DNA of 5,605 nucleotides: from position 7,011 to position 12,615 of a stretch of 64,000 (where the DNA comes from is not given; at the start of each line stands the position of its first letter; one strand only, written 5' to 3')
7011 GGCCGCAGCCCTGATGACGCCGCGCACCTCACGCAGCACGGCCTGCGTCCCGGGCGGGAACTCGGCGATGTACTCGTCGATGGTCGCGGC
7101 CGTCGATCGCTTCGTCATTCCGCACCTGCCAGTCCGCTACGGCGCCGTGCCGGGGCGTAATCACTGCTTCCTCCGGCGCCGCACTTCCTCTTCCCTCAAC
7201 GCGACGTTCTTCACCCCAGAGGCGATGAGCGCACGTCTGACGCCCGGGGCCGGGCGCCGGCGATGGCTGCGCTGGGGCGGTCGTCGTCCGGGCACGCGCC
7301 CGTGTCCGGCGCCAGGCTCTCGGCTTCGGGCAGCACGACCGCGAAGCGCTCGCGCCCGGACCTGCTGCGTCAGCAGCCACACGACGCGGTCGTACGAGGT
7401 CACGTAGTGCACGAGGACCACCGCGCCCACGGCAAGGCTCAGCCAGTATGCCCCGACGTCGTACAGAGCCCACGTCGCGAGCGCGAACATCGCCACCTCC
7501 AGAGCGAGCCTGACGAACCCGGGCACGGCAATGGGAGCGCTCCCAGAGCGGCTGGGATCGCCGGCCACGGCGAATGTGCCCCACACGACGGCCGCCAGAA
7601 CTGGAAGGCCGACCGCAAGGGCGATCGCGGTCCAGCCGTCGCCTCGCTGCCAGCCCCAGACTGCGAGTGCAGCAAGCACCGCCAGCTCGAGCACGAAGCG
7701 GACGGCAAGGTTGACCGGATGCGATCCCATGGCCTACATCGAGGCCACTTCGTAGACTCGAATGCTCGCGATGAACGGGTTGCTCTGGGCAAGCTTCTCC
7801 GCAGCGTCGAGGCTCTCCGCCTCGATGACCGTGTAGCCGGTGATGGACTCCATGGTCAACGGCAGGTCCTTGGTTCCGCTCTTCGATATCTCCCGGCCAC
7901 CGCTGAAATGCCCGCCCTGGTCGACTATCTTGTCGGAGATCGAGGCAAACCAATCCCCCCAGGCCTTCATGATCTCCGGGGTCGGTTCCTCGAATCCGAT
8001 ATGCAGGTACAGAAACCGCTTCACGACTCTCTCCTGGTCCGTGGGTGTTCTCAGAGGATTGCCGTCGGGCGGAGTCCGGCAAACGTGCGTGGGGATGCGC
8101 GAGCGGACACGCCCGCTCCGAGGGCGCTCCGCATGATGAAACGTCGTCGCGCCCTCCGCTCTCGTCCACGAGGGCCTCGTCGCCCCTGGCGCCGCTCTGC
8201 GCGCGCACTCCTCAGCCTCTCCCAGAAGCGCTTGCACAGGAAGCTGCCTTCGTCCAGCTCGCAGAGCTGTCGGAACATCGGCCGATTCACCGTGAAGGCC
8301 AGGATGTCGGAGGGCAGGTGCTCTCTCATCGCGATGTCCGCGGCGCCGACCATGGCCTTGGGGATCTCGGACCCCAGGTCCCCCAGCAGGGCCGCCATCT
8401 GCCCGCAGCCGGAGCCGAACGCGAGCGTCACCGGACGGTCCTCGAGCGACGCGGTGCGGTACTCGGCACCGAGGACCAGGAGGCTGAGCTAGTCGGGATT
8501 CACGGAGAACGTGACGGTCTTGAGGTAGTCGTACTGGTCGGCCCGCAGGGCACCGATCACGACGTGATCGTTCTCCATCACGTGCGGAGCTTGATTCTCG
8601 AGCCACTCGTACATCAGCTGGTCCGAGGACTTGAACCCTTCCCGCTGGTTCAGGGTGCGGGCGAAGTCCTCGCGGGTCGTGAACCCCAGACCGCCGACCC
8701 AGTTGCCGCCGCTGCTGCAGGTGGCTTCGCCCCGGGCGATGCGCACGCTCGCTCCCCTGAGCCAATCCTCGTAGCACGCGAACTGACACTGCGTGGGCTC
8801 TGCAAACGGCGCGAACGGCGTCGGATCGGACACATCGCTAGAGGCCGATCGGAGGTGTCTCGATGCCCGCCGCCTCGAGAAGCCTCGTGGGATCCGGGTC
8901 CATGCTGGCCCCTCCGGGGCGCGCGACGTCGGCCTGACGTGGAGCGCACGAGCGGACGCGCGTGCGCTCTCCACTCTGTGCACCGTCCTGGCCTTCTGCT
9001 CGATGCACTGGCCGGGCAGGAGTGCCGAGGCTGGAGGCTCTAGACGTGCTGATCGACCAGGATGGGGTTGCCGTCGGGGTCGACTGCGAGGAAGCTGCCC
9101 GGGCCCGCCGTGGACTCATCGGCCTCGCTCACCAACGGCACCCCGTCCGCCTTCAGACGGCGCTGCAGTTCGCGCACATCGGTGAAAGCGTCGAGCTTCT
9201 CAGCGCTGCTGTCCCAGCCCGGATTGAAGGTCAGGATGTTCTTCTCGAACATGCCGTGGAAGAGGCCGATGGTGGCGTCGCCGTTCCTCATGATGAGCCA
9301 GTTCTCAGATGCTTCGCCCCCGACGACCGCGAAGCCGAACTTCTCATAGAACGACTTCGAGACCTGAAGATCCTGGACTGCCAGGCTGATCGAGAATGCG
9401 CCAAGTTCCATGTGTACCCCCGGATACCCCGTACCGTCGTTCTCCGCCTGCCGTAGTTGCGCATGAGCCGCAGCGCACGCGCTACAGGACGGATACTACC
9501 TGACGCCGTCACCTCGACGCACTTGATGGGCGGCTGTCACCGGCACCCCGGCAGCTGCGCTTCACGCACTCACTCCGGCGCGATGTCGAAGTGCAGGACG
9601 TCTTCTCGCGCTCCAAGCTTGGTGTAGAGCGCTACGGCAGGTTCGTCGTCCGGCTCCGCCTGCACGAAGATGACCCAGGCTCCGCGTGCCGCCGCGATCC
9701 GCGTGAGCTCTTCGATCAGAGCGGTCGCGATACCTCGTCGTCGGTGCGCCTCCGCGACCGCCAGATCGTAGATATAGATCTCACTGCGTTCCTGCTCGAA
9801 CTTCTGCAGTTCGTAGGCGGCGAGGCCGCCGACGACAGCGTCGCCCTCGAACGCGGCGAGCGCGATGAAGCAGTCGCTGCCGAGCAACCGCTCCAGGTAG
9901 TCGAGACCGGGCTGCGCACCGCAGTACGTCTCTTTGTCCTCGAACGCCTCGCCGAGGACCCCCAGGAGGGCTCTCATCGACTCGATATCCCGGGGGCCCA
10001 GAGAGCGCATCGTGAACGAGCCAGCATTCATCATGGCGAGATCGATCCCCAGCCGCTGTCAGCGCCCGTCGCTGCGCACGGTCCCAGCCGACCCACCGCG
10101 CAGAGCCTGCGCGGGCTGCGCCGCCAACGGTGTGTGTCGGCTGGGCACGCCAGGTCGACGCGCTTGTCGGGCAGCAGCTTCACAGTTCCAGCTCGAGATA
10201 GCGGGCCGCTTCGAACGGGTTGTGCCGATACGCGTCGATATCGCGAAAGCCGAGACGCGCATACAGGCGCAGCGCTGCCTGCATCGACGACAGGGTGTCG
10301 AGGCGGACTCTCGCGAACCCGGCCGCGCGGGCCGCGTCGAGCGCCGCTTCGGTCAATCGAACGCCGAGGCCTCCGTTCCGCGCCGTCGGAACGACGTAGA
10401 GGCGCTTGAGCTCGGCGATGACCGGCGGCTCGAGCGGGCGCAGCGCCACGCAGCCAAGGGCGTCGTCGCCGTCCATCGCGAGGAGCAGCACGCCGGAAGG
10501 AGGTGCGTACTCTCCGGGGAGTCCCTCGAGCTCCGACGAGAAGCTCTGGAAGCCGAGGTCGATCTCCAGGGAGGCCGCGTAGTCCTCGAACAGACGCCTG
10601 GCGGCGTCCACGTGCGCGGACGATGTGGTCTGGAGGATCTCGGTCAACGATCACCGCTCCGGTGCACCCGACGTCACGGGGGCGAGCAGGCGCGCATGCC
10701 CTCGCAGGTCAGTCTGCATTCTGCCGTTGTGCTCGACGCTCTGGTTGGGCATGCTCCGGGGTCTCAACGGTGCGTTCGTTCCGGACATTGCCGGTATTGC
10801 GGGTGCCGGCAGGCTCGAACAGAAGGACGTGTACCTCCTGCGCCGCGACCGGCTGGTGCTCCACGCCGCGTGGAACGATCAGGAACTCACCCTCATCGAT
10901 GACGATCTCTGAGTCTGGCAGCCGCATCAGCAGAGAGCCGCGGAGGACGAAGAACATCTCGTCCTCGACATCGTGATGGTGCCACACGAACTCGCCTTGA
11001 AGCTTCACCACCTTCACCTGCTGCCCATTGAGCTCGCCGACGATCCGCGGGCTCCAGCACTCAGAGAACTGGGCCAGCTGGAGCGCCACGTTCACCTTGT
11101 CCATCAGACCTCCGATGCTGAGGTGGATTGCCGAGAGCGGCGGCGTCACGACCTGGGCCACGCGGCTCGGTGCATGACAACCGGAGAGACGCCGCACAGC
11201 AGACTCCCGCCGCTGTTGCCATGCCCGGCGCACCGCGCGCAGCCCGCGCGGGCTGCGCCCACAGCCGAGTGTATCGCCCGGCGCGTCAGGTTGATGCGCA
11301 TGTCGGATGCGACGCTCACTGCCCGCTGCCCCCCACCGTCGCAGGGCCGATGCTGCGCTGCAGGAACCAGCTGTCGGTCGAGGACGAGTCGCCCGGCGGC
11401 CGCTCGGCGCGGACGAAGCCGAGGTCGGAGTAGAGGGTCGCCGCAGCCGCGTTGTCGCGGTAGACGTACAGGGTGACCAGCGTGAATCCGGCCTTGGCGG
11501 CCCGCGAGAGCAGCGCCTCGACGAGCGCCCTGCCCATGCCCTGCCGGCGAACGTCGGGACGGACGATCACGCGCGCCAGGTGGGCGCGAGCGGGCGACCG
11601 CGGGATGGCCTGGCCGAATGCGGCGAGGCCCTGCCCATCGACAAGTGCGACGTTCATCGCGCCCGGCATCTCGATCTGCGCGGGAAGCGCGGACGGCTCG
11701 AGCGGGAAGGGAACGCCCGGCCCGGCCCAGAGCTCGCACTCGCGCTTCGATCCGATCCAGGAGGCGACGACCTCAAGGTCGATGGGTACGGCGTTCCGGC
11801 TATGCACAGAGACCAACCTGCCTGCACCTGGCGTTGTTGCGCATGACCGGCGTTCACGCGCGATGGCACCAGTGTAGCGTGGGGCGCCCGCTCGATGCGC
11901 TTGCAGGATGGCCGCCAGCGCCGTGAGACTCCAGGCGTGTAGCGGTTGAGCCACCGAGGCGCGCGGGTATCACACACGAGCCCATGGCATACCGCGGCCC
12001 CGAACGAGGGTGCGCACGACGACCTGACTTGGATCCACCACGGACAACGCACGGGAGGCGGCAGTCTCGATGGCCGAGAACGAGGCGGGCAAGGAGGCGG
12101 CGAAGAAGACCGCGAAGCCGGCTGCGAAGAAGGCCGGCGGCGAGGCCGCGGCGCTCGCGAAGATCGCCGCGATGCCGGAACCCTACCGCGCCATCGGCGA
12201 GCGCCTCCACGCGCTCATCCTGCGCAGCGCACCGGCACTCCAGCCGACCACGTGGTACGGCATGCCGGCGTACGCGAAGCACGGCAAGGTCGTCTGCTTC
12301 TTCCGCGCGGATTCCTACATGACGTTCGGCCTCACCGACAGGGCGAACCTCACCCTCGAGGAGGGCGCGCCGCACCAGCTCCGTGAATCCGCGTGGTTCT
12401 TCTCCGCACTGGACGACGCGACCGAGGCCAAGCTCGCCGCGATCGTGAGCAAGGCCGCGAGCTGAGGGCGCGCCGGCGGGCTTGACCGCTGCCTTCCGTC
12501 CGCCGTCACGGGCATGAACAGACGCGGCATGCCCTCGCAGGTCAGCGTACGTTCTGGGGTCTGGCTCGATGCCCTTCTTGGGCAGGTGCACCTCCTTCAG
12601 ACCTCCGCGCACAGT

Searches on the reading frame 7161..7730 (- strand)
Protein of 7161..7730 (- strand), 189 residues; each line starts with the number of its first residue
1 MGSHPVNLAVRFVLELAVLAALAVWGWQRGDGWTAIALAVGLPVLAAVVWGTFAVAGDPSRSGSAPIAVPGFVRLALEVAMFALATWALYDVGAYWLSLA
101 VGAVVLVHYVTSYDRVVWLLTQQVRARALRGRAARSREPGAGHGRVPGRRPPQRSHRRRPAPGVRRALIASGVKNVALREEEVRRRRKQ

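Call 45: search_protein_families(library=pfam, max_evalue=0.001, proteins=[window:7161-7730:-])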
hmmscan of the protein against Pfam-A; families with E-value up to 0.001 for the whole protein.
window:7161-7730:- (189 aa): 1 family
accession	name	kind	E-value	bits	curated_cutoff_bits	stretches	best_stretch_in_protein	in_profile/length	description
PF10823.13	DUF2568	-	1.8e-24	86.2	24.2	1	9-105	1-91/92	Protein of unknown function (DUF2568)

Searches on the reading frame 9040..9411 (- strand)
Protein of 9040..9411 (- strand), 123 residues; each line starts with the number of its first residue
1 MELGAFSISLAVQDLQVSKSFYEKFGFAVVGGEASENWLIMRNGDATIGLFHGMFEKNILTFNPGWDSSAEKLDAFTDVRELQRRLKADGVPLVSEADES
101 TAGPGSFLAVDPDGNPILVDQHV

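Call 45: search_protein_families(library=pfam, max_evalue=0.001, proteins=[window:9040-9411:-])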
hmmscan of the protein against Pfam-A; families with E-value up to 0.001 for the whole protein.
window:9040-9411:- (123 aa): 1 family
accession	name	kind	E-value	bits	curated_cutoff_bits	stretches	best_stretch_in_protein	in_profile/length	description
PF00903.31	Glyoxalase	-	4.6e-09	37.2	20.6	1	8-117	5-119/121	Glyoxalase/Bleomycin resistance protein/Dioxygenase superfamily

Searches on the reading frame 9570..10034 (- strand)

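Call 45: search_protein_families(library=pfam, max_evalue=0.001, proteins=[window:9570-10034:-])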
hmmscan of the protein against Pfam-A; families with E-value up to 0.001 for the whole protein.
window:9570-10034:- (154 aa): 6 families
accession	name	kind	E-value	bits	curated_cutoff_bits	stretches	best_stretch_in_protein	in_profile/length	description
PF00583.31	Acetyltransf_1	-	7.9e-18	65.3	20.7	1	48-141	26-115/116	Acetyltransferase (GNAT) family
PF13508.13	Acetyltransf_7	-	3.8e-11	43.7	27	1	60-141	7-81/84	Acetyltransferase (GNAT) domain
PF08445.16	FR47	-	1.8e-08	34.7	22.1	1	87-144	23-79/86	FR47-like protein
PF13527.13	Acetyltransf_9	-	3.8e-07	30.6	25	1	20-141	10-123/127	Acetyltransferase (GNAT) domain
PF13673.13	Acetyltransf_10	-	1.8e-06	28.4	23.6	1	58-141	33-106/128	Acetyltransferase (GNAT) domain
PF24553.2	Rv0428c_C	-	0.00022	21.4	27.2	1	88-144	162-217/224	Probable histone acetyltransferase Rv0428c C-terminal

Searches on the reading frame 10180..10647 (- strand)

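Call 30: search_protein_families(library=pfam, max_evalue=0.01, proteins=[window:10180-10647:-])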
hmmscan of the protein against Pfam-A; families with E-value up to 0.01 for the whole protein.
window:10180-10647:- (155 aa): 4 families
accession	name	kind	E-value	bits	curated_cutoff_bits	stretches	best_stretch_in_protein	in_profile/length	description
PF00583.31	Acetyltransf_1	-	2.6e-15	57.1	20.7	1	47-134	29-116/116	Acetyltransferase (GNAT) family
PF13508.13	Acetyltransf_7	-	7.9e-12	45.8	27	1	52-135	3-83/84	Acetyltransferase (GNAT) domain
PF13673.13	Acetyltransf_10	-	4.8e-08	33.5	23.6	1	53-139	32-112/128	Acetyltransferase (GNAT) domain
PF08445.16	FR47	-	1.9e-05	25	22.1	1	75-140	20-83/86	FR47-like protein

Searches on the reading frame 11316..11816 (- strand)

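Call 30: search_protein_families(library=pfam, max_evalue=0.01, proteins=[window:11316-11816:-])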
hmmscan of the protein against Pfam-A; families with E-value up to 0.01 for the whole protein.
window:11316-11816:- (166 aa): 7 families
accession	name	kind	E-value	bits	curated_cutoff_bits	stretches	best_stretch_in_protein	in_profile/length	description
PF00583.31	Acetyltransf_1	-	2.1e-14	54.2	20.7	1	47-134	24-116/116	Acetyltransferase (GNAT) family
PF13508.13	Acetyltransf_7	-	8.2e-12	45.8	27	1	56-135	7-83/84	Acetyltransferase (GNAT) domain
PF13673.13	Acetyltransf_10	-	4.7e-10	40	23.6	1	43-139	21-112/128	Acetyltransferase (GNAT) domain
PF08445.16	FR47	-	2e-09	37.7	22.1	1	74-137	19-80/86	FR47-like protein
PF14542.12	Acetyltransf_CG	-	0.00051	20.6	30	1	76-115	23-62/80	GCN5-related N-acetyl-transferase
PF24553.2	Rv0428c_C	-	0.00059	20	27.2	1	79-137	161-218/224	Probable histone acetyltransferase Rv0428c C-terminal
PF13527.13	Acetyltransf_9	-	0.0023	18.4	25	1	78-134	73-124/127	Acetyltransferase (GNAT) domain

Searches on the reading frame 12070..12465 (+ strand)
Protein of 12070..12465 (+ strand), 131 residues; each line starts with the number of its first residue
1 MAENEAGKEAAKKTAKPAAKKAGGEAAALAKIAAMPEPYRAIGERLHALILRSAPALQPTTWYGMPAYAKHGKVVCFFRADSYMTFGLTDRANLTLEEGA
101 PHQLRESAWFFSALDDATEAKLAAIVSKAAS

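Call 30: search_protein_families(library=pfam, max_evalue=0.01, proteins=[window:12070-12465:+])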
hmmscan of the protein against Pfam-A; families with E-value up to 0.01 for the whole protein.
window:12070-12465:+ (131 aa): 1 family
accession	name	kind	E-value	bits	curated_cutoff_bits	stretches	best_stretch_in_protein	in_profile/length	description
PF08818.16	DUF1801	-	2.5e-07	31.5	27.2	1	40-129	2-84/85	Domain of unknown function (DU1801)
